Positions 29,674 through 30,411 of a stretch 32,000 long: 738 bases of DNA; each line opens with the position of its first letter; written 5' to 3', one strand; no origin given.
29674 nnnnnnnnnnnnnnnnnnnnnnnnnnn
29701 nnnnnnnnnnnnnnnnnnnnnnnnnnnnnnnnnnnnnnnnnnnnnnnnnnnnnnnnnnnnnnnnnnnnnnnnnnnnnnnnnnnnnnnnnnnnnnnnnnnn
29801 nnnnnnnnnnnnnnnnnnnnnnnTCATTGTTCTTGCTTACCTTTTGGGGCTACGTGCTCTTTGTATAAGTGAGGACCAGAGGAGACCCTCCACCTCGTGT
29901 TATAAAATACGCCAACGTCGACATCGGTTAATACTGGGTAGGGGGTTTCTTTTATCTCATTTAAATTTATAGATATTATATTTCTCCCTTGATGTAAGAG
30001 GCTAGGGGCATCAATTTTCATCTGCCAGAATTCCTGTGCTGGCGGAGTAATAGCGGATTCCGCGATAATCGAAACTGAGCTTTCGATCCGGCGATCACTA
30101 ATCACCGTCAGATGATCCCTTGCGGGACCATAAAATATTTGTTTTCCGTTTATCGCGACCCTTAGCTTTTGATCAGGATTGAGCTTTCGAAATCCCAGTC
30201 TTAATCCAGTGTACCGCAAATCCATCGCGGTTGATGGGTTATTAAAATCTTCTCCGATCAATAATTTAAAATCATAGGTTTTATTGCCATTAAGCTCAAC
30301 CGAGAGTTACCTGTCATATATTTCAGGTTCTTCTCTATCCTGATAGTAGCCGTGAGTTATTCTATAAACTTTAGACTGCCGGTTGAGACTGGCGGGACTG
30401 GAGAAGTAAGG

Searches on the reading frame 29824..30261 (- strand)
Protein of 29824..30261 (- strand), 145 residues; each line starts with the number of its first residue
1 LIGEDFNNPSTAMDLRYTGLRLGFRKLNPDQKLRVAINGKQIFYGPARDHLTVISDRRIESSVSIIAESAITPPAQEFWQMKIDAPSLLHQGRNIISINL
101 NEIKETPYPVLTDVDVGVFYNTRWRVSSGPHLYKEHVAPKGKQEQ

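Call 10: search_protein_families(library=pfam, proteins=[window:29824-30261:-])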
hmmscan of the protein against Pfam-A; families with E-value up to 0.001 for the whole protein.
window:29824-30261:- (145 aa): 0 families

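Call 52: find_encoding_contigs(protein=window:29824-30225:-, flank=2500, max_places=8)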
Protein window:29824-30225:- (133 aa): 3 contigs read that carry it; 1 place shown.
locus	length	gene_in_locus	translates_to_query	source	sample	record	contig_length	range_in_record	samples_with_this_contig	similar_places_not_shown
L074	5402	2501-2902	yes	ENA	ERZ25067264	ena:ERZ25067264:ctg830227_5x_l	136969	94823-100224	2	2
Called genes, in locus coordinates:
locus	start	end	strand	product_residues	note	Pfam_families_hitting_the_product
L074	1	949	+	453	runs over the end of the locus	PF00070:Pyr_redox (faint), PF00890:FAD_binding_2 (weak), PF01266:DAO, PF01593:Amino_oxidase, PF07992:Pyr_redox_2 (faint), PF13450:NAD_binding_8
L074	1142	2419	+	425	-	-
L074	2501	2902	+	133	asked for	-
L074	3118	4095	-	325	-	-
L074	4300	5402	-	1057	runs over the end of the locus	PF00082:Peptidase_S8, PF00047:ig (faint), PF07679:I-set, PF13895:Ig_2 (faint), PF13927:Ig_3 (weak), PF07679:I-set (weak), PF13927:Ig_3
